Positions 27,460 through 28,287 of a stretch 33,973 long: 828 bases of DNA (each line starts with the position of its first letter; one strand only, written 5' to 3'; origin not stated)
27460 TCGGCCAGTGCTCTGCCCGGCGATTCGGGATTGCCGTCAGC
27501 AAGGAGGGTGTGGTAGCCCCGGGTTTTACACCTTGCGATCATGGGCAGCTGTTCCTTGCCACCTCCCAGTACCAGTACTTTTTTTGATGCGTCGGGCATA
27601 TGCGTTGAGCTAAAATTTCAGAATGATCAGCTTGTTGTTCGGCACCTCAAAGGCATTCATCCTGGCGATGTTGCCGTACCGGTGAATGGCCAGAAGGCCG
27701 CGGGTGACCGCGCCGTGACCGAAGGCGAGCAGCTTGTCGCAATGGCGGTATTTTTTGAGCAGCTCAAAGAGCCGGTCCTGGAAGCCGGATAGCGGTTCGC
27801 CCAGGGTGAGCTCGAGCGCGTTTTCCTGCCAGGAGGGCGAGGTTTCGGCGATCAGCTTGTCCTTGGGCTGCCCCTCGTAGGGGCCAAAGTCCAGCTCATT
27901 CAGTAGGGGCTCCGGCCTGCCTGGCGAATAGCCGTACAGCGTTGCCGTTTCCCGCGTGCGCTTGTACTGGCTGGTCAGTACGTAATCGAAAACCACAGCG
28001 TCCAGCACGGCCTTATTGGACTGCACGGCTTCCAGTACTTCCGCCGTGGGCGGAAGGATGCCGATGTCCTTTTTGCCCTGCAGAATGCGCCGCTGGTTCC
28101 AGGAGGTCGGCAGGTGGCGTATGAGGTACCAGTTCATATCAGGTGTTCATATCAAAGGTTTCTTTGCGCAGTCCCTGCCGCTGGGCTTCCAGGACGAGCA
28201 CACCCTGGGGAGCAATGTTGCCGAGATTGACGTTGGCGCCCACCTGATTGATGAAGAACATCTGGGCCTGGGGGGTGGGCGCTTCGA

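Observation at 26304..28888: ComA (phosphosulfolactate synthase), histidine phosphatase and ATP-grasp ligase as one operon inside a glycan locus: a putative sulfolactate make-and-attach module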

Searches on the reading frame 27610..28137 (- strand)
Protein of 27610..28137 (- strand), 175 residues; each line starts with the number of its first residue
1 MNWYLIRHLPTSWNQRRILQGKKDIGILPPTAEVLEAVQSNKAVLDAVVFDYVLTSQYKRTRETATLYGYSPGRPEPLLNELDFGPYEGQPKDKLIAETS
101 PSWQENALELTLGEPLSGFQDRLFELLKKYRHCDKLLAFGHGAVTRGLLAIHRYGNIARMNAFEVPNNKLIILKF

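Call 3: search_protein_families(library=pfam, proteins=[window:27610-28137:-], max_evalue=0.01)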
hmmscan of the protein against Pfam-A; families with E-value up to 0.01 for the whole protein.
window:27610-28137:- (175 aa): 1 family
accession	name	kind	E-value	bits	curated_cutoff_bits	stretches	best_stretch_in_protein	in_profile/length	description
PF00300.27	His_Phos_1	-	2.2e-20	73.6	21.7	1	4-175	2-181/194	Histidine phosphatase superfamily (branch 1)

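Call 4: search_protein_families(library=ncbifam, proteins=[window:27610-28137:-], max_evalue=0.01)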
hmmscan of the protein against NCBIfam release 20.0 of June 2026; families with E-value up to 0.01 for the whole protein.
window:27610-28137:- (175 aa): 8 families
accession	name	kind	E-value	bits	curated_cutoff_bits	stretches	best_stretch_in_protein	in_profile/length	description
TIGR03162.1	ribazole_cobC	equivalog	6e-20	71.4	162.9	1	4-172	2-175/176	alpha-ribazole phosphatase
NF011580.0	PRK15004.1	equivalog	2.8e-11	43.8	250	1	1-150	1-158/203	adenosylcobalamin/alpha-ribazole phosphatase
NF009993.0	PRK13462.1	equivalog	3.2e-07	30.2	226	1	5-148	10-154/203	acid phosphatase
NF002901.0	PRK03482.1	equivalog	3.4e-06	26.9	261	1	3-110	4-110/215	2,3-diphosphoglycerate-dependent phosphoglycerate mutase GpmB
TIGR01258.1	pgm_1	subfamily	0.001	18.5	81.7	1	4-66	4-65/245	2,3-bisphosphoglycerate-dependent phosphoglycerate mutase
NF038349.1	dPGM_arch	equivalog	0.0014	18.6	225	1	5-131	3-129/194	2,3-diphosphoglycerate-dependent phosphoglycerate mutase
NF002339.0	PRK01295.1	equivalog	0.0015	18.1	316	1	5-93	7-100/206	2,3-bisphosphoglycerate-dependent phosphoglycerate mutase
NF002217.0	PRK01112.1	equivalog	0.0067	15.8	320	0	4-67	5-65/228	2,3-bisphosphoglycerate-dependent phosphoglycerate mutase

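Call 59: find_homologous_proteins(query=window:27610-28137:-, max_evalue=1e-8)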
Query window:27610-28137:- (175 aa): 126 proteins with E <= 1e-8 among 205 candidates; the best 120 are listed.
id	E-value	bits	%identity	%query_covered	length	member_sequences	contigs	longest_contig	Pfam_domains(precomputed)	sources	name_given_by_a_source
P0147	6.7e-114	396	100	100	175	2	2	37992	PF00300.28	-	-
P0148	1.0e-96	340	87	100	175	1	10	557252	PF00300.28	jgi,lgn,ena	-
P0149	2.5e-45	172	50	99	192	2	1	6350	PF00300.28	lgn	-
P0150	6.1e-44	168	51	99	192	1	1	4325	PF00300.28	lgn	-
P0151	8.2e-44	167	49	100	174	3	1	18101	PF00300.28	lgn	-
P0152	1.0e-43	167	51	99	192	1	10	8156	PF00300.28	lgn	-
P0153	2.3e-43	166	48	100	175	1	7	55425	PF00300.28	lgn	-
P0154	3.5e-43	165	49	98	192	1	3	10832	PF00300.28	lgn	-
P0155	5.5e-43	165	47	99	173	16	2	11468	PF00300.28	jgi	-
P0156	5.9e-43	165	47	100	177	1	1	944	PF00300.28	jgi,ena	-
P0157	6.4e-43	164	49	99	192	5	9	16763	PF00300.28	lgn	-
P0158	1.1e-42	164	49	100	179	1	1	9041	PF00300.28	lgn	-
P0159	2.6e-42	162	46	99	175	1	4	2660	PF00300.28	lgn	-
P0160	5.4e-42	161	47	99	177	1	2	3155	PF00300.28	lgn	-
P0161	6.3e-42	161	46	96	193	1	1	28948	PF00300.28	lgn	-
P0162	9.6e-42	161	50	99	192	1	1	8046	PF00300.28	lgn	-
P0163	1.1e-41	160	48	98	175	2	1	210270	PF00300.28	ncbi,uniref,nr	ncbi:histidine phosphatase family protein [Siminovitchia acidinfaciens]|uniref:Histidine phosphatase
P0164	1.7e-41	160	46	100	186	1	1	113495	PF00300.28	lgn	-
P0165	1.9e-41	160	47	99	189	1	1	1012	PF00300.28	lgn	-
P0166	2.4e-41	159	46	97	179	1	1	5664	PF00300.28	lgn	-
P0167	5.4e-41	158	47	100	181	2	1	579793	PF00300.28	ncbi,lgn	ncbi:histidine phosphatase family protein [Neobacillus sp. K501]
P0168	1.0e-40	157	45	100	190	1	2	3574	PF00300.28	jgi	jgi:probable phosphoglycerate mutase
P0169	1.2e-40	157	46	99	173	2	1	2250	PF00300.28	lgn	-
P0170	1.7e-40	157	46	95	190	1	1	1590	PF00300.28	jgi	-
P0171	1.7e-40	157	48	100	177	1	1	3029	PF00300.28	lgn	-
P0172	3.2e-40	156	45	97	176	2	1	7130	PF00300.28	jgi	-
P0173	3.4e-40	156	49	100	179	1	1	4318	PF00300.28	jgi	jgi:broad specificity phosphatase PhoE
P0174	4.2e-40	155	45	100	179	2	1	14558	PF00300.28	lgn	-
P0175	4.3e-40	155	45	100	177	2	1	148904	PF00300.28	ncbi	-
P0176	7.4e-40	154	45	99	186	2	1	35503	PF00300.28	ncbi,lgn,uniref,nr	ncbi:histidine phosphatase family protein [Bacillus timonensis]|uniref:Histidine phosphatase family 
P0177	8.1e-40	154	45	100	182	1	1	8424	PF00300.28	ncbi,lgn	-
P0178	1.2e-39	154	47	99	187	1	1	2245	PF00300.28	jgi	jgi:broad specificity phosphatase PhoE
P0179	1.3e-39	154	45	100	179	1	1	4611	PF00300.28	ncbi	-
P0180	1.5e-39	153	45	100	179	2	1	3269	PF00300.28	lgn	-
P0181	1.8e-39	153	45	100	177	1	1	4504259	PF00300.28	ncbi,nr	ncbi:phosphoglycerate mutase family protein [Cytobacillus suaedae]|nr:phosphoglycerate mutase family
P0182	1.8e-39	153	44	100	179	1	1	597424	PF00300.28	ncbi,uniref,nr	ncbi:phosphoglycerate mutase family protein [Bacillus sp. B15-48]|uniref:histidine phosphatase famil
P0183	1.8e-39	153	46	100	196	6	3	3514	PF00300.28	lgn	-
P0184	1.9e-39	153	45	99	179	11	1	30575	PF00300.28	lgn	-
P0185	2.6e-39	153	47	100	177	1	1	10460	PF00300.28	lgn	-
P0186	2.7e-39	153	43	99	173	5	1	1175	PF00300.28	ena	-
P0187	3.1e-39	152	45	100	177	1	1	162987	PF00300.28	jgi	jgi:broad specificity phosphatase PhoE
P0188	3.5e-39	152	45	100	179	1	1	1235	PF00300.28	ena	-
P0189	3.8e-39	152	46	99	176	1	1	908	PF00300.28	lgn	-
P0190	8.9e-39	151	45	99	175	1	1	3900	PF00300.28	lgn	-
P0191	1.1e-38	151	44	99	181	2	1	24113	PF00300.28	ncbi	-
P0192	1.2e-38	150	44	100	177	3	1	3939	PF00300.28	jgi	jgi:broad specificity phosphatase PhoE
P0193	1.4e-38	150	43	99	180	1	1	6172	PF00300.28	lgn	-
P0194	1.9e-38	150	45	100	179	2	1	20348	PF00300.28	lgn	-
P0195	3.0e-38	149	45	100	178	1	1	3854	PF00300.28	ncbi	-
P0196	3.1e-38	149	47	100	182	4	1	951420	PF00300.28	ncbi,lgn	ncbi:histidine phosphatase family protein [Neobacillus sp. M.A.Huq-85]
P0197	3.8e-38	149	45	100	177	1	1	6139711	PF00300.28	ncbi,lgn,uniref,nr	ncbi:histidine phosphatase family protein [Neobacillus sp. DY30]|uniref:histidine phosphatase family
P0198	4.2e-38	149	45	100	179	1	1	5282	PF00300.28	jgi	jgi:broad specificity phosphatase PhoE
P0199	4.4e-38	149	45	98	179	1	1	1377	PF00300.28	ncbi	-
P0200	6.9e-38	148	48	98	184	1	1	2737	PF00300.28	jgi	jgi:broad specificity phosphatase PhoE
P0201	8.3e-38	148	45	99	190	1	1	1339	PF00300.28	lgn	-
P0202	1.6e-37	147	45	98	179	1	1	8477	PF00300.28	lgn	-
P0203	3.9e-37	146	45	100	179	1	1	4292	PF00300.28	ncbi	-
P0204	4.6e-37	145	45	98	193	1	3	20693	PF00300.28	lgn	-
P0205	5.9e-37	145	45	98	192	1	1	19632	PF00300.28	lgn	-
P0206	6.9e-37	145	45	99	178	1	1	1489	PF00300.28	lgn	-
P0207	1.7e-36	144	46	99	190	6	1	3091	PF00300.28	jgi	jgi:broad specificity phosphatase PhoE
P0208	1.9e-36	143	44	99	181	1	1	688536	PF00300.28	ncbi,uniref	ncbi:histidine phosphatase family protein [Scopulibacillus cellulosilyticus]|uniref:Histidine phosph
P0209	2.3e-36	143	44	99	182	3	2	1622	PF00300.28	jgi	jgi:broad specificity phosphatase PhoE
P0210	5.5e-36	142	44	98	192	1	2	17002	PF00300.28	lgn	-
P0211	1.9e-35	140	45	100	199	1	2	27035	PF00300.28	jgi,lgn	jgi:broad specificity phosphatase PhoE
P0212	3.1e-35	139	46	100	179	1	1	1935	PF00300.28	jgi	-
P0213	3.1e-35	139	47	97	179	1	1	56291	PF00300.28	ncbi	-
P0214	3.8e-35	139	44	100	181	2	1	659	PF00300.28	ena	-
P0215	7.9e-35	138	45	97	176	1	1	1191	PF00300.28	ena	-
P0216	9.7e-35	138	43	100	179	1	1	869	PF00300.28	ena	-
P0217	1.4e-34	137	43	99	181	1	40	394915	PF00300.28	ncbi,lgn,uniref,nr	ncbi:putative phosphoglycerate mutase [Scopulibacillus daqui]|uniref:Phosphoglycerate mutase n=1 Tax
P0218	1.5e-34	137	43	100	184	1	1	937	PF00300.28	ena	-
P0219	2.3e-34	137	43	100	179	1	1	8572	PF00300.28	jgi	-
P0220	4.0e-34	136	41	99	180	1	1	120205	PF00300.28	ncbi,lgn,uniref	ncbi:histidine phosphatase family protein [Siminovitchia sediminis]|uniref:Histidine phosphatase fam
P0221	4.2e-34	136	43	97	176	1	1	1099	PF00300.28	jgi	jgi:probable phosphoglycerate mutase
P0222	4.7e-34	136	45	100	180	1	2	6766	PF00300.28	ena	-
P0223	5.8e-34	135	43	100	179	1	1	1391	PF00300.28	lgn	-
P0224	5.9e-34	135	43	100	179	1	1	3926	PF00300.28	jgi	-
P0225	6.4e-34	135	43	99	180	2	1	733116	PF00300.28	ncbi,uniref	ncbi:histidine phosphatase family protein [Neobacillus sp. LXY-1]|uniref:histidine phosphatase famil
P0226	1.2e-33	134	43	100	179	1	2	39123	PF00300.28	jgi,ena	-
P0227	1.6e-33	134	43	100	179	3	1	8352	PF00300.28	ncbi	-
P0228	1.9e-33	134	43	100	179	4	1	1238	PF00300.28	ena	-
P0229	2.1e-33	133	42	100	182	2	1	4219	PF00300.28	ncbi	-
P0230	2.3e-33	133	43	100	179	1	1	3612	PF00300.28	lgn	-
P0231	2.5e-33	133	42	100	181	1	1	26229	PF00300.28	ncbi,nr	ncbi:MAG: histidine phosphatase family protein [Gammaproteobacteria bacterium]|nr:histidine phosphat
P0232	2.8e-33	133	45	97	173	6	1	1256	PF00300.28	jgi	-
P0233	2.9e-33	133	42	100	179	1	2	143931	PF00300.28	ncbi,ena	-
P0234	4.7e-33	132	44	98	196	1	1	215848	PF00300.28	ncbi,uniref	ncbi:histidine phosphatase family protein [Fredinandcohnia sp. 179-A 10B2 NHS]|uniref:histidine phos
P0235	5.2e-33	132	43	100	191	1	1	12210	PF00300.28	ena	-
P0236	6.2e-33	132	43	100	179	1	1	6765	PF00300.28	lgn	-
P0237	6.2e-33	132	43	95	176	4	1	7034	PF00300.28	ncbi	-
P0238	7.8e-33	132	42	100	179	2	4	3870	PF00300.28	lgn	-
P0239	7.9e-33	132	42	100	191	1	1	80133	PF00300.28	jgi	-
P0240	8.7e-33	131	41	99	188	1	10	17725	PF00300.28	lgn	-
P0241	9.1e-33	131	44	99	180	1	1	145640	PF00300.28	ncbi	ncbi:MAG: histidine phosphatase family protein [bacterium]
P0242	1.1e-32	131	43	99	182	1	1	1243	PF00300.28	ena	-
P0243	1.2e-32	131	46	94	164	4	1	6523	PF00300.28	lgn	-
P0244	1.7e-32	130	40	98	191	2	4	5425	PF00300.28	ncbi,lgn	-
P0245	1.7e-32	130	41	97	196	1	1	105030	PF00300.28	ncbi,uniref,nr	ncbi:histidine phosphatase family protein [Candidatus Venteria ishoeyi]|uniref:histidine phosphatase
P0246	2.4e-32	130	43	100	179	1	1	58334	PF00300.28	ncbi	-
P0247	2.4e-32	130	43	100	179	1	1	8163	PF00300.28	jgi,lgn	-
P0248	2.6e-32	130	42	100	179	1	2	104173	PF00300.28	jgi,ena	-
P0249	2.8e-32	130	43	99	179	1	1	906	PF00300.28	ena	-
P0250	3.6e-32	129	42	100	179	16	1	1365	PF00300.28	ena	-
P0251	4.4e-32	129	43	100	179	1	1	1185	PF00300.28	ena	-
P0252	5.7e-32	129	41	100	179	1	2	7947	PF00300.28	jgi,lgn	-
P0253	6.5e-32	129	43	95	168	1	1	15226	PF00300.28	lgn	-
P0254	6.9e-32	129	46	99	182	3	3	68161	PF00300.28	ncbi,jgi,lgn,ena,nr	ncbi:MAG: histidine phosphatase family protein [Proteobacteria bacterium]|nr:histidine phosphatase f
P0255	7.9e-32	128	42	100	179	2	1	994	PF00300.28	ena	-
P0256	1.1e-31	128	41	100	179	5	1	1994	PF00300.28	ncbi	-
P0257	1.6e-31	127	42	100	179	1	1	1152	PF00300.28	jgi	-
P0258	8.6e-31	125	40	99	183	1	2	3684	PF00300.28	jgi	jgi:probable phosphoglycerate mutase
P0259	1.1e-30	125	41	100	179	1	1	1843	PF00300.28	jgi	-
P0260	1.2e-30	125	41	100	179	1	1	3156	PF00300.28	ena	-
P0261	1.3e-30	124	41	99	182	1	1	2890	PF00300.28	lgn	-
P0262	1.4e-30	124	40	98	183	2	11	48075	PF00300.28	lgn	-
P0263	6.3e-30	122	41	97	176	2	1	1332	PF00300.28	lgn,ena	-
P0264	6.5e-30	122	38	99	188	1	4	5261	PF00300.28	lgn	-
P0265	1.3e-29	121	43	95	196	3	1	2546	PF00300.28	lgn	-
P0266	1.4e-29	121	41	100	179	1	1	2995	PF00300.28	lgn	-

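Call 61: find_encoding_contigs(protein=P0181, flank=10000, max_places=1)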
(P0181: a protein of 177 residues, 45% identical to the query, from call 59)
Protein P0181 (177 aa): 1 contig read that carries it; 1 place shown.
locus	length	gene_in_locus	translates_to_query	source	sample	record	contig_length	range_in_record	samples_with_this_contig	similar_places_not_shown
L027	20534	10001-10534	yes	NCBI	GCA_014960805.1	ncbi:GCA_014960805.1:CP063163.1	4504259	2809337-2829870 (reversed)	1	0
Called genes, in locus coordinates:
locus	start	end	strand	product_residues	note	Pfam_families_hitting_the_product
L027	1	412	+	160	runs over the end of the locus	PF00186:DHFR_1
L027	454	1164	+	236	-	PF01553:Acyltransferase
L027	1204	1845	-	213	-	PF03006:HlyIII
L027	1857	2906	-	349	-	PF00158:Sigma54_activat, PF14532:Sigma54_activ_2, PF00004:AAA (weak), PF25601:AAA_lid_14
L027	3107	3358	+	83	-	PF10751:DUF2535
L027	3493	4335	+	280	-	PF02645:DegV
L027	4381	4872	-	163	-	PF13798:PCYCGC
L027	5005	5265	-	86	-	-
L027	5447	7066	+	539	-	PF22673:MCP-like_PDC_1 (weak), PF00672:HAMP, PF00512:HisKA, PF02518:HATPase_c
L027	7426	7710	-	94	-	-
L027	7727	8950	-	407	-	PF06609:TRI12, PF06779:MFS_4 (faint), PF07690:MFS_1, PF00083:Sugar_tr, PF05977:MFS_3 (weak), PF07690:MFS_1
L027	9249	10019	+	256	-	PF02679:ComA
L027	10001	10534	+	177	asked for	PF00300:His_Phos_1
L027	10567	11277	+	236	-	PF01507:PAPS_reduct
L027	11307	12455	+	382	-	PF14306:PUA_2, PF01747:ATP-sulfurylase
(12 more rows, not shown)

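Call 62: find_encoding_contigs(protein=P0245, flank=10000, max_places=1)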
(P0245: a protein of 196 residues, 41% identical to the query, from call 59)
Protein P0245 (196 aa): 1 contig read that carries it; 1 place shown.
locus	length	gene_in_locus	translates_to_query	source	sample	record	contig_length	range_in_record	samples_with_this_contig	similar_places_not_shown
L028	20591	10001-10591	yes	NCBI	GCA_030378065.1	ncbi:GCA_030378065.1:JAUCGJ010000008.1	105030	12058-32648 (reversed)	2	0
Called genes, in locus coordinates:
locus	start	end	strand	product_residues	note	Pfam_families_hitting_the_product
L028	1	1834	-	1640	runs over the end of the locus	PF01839:FG-GAP (faint), PF13517:FG-GAP_3, PF14783:BBS2_Mid (faint), PF13517:FG-GAP_3, PF13287:Fn3_assoc, PF13290:CHB_HEX_C_1, PF01650:Peptidase_C13 (weak)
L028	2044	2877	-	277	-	PF01061:ABC2_membrane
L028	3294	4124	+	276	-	-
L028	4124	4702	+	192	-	PF04060:FeS, PF12797:Fer4_2 (faint), PF12838:Fer4_7 (faint), PF25160:LdpA_Fe-S-bd (faint), PF00037:Fer4, PF12837:Fer4_6 (weak), PF13237:Fer4_10 (weak), PF14697:Fer4_21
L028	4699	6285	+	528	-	PF13375:RnfC_N, PF13534:Fer4_17 (faint), PF01512:Complex1_51K, PF12797:Fer4_2 (faint), PF13183:Fer4_8 (weak), PF13187:Fer4_9 (weak), PF13237:Fer4_10 (weak), PF12838:Fer4_7, +1 more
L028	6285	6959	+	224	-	PF20582:UPF0758_N, PF04002:RadC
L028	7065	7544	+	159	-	PF01668:SmpB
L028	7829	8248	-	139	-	-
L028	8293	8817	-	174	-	PF01713:Smr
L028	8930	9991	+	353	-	PF04392:ABC_sub_bind (weak)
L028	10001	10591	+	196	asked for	PF00300:His_Phos_1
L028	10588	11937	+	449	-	PF05195:AMP_N, PF00557:Peptidase_M24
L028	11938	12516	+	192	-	PF05685:Uma2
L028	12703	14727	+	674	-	PF21305:type_II_gspD_N0, PF03958:Secretin_N, PF00263:Secretin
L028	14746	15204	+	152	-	PF27284:Aq_678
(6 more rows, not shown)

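Call 71: search_solved_structures(query=window:27610-28137:-, max_evalue=0.001, show_alignments=1)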
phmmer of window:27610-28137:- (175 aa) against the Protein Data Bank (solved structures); distinct sequences matched with E-value up to 0.001: 27.
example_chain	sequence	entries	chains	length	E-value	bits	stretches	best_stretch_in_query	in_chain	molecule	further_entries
2p9z_A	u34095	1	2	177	5.8e-10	42.4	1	2-152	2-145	Alpha-ribazole-5'-phosphate phosphatase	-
2eoa_A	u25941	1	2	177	6.3e-10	42.2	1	2-152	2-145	Alpha-ribazole-5'-phosphate phosphatase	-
2p6o_A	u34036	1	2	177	7.6e-10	42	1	2-152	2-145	Alpha-ribazole-5'-phosphate phosphatase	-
2owe_A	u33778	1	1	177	7.7e-10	42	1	2-152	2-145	Alpha-ribazole-5'-phosphate phosphatase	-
2owd_A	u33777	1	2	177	7.7e-10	42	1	2-152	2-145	Alpha-ribazole-5'-phosphate phosphatase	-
2pa0_A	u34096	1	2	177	8.3e-10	41.9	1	2-152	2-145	Alpha-ribazole-5'-phosphate phosphatase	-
2p79_A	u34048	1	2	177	8.7e-10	41.8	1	2-152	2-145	Alpha-ribazole-5'-phosphate phosphatase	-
2p2z_A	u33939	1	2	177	1e-09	41.6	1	2-152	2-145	Alpha-ribazole-5'-phosphate phosphatase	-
2p78_A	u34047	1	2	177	1.1e-09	41.5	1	2-152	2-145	Alpha-ribazole-5'-phosphate phosphatase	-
2ekz_A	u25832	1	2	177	1.1e-09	41.5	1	2-152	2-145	Alpha-ribazole-5'-phosphate phosphatase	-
1v37_A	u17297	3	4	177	1.1e-09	41.5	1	2-152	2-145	phosphoglycerate mutase | Alpha-ribazole-5'-phosphate phosphatase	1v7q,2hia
2p30_A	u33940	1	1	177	1.1e-09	41.5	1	2-152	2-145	Alpha-ribazole-5'-phosphate phosphatase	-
2p9y_A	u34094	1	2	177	1.4e-09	41.1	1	2-152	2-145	Alpha-ribazole-5'-phosphate phosphatase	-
2enw_A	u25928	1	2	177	1.4e-09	41.1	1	2-152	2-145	Alpha-ribazole-5'-phosphate phosphatase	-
2p75_A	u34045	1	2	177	1.5e-09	41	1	2-152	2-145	Alpha-ribazole-5'-phosphate phosphatase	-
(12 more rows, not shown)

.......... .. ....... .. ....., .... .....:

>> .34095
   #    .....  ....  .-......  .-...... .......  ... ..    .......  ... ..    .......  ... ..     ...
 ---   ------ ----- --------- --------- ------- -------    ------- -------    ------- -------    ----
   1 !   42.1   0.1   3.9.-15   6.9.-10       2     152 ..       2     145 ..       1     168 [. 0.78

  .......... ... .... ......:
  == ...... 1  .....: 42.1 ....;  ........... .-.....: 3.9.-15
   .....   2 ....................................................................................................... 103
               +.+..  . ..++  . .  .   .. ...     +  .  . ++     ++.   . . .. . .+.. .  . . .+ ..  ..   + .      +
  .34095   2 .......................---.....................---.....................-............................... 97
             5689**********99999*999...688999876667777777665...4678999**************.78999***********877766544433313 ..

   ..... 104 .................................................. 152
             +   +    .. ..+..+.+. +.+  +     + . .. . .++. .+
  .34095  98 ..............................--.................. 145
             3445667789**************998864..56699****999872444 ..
